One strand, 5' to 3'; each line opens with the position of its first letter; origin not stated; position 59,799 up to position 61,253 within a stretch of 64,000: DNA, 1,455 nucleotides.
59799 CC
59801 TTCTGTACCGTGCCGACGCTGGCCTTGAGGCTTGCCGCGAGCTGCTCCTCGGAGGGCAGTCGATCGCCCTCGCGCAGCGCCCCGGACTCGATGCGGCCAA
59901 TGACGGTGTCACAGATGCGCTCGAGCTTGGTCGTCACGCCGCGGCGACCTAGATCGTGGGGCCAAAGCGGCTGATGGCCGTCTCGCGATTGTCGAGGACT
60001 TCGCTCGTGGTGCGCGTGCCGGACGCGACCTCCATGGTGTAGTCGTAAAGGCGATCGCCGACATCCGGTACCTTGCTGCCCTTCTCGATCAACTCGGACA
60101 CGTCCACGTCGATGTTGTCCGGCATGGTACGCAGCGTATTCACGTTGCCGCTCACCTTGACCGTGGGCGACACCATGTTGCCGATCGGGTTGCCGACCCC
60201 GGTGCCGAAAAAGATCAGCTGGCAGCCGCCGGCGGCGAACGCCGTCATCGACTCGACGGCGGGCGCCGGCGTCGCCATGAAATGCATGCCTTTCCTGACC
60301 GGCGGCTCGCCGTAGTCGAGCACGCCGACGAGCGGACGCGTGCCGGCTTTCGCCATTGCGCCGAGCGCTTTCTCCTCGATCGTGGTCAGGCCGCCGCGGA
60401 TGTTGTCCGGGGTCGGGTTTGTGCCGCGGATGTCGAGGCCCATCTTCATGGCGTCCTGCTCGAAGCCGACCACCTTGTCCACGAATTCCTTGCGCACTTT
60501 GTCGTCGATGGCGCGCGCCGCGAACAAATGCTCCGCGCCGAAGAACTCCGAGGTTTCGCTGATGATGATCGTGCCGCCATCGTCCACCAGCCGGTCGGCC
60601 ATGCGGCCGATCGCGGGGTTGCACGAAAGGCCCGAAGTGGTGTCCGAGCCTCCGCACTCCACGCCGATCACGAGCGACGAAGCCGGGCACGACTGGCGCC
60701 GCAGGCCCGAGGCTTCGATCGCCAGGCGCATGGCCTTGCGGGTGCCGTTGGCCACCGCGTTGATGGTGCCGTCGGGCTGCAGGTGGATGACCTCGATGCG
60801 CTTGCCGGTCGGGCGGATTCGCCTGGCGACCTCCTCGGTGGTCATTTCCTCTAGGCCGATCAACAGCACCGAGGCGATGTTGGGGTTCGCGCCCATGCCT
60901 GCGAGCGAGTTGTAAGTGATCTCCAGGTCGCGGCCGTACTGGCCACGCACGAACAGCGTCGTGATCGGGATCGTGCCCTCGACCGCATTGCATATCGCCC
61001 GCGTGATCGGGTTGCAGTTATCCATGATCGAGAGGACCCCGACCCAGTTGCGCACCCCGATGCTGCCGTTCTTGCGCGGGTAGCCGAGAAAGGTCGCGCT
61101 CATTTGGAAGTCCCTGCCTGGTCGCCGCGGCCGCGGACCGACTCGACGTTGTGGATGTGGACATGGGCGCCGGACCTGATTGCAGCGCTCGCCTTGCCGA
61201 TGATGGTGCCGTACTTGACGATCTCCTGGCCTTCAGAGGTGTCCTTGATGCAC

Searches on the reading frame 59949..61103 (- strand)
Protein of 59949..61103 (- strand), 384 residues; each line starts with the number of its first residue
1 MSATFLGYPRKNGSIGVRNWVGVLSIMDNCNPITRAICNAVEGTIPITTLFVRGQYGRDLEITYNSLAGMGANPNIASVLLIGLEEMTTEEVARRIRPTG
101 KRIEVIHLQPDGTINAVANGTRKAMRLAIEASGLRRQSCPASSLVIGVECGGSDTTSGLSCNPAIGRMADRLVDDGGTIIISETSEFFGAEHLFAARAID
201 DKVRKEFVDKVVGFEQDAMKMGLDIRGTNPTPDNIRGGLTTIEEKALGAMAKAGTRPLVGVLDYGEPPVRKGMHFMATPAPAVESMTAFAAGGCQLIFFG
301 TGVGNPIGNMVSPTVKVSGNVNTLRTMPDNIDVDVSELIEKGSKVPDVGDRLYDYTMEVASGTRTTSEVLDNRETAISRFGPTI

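Call 78: find_encoding_contigs(protein=window:59949-61103:-, flank=10000, max_places=3)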
Protein window:59949-61103:- (384 aa): 3 contigs read that carry it; 2 places shown.
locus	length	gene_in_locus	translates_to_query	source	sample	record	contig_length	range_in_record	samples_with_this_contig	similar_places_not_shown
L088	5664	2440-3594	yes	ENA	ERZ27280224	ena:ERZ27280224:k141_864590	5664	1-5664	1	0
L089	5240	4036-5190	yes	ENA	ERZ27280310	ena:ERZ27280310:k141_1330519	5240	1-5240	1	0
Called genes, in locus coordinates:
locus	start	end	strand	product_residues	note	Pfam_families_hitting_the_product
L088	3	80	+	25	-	?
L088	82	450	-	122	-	-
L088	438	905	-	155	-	-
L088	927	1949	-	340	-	PF00389:2-Hacid_dh, PF02826:2-Hacid_dh_C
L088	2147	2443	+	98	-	-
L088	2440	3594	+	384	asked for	PF04295:GD_AH_second, PF20629:GD_AH_C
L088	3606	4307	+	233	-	PF00392:GntR, PF14502:HTH_41 (weak), PF07702:UTRA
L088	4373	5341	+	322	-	PF03401:TctC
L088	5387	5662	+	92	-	?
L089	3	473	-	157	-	?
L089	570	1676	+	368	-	PF08240:ADH_N, PF16912:Glu_dehyd_C (weak), PF00107:ADH_zinc_N, PF13602:ADH_zinc_N_2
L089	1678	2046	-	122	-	-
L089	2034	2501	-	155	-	-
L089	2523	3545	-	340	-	PF00389:2-Hacid_dh, PF02826:2-Hacid_dh_C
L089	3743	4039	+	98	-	-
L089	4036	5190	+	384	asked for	PF04295:GD_AH_second, PF20629:GD_AH_C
